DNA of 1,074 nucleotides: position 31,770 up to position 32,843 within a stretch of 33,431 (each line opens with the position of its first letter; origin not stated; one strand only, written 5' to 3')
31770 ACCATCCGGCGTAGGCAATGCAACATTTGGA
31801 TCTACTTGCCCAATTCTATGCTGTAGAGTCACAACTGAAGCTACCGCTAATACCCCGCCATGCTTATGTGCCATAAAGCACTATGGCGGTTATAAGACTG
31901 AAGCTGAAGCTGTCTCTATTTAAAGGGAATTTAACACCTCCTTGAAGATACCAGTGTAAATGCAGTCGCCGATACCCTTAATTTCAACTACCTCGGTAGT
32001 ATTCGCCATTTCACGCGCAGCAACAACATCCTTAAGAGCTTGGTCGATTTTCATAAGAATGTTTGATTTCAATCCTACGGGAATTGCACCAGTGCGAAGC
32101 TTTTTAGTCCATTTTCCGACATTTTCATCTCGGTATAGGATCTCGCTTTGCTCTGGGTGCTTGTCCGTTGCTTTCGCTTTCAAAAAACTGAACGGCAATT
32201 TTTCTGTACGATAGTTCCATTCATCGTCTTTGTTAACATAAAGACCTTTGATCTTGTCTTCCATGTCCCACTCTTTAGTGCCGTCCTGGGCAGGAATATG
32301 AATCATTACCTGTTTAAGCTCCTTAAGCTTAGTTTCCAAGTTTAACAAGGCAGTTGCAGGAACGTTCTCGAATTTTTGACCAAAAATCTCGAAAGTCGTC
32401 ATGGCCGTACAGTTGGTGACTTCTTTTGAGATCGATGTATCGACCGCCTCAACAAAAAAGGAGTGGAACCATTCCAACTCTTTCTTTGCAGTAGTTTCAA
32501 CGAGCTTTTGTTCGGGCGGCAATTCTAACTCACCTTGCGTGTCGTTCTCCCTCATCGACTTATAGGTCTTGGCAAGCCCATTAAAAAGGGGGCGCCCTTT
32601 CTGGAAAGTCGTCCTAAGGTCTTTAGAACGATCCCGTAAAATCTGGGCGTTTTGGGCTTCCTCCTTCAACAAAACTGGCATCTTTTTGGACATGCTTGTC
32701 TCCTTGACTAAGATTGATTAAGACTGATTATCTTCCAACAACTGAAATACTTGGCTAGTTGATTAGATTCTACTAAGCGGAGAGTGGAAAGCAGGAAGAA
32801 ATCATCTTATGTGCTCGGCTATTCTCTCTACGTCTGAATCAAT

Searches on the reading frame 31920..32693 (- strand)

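Call 6: search_protein_families(library=phrogs, proteins=[window:31920-32693:-], max_evalue=0.001)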
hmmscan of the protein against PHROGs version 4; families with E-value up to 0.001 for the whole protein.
window:31920-32693:- (257 aa): 0 families

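Call 11: search_protein_families(library=pfam, proteins=[window:31920-32693:-], max_evalue=0.01)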
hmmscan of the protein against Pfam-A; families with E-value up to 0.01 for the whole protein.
window:31920-32693:- (257 aa): 1 family
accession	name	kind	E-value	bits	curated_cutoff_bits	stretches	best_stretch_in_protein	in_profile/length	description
PF25283.1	DUF7873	-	3.1e-50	171.6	27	1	20-250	19-242/244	Family of unknown function (DUF7873)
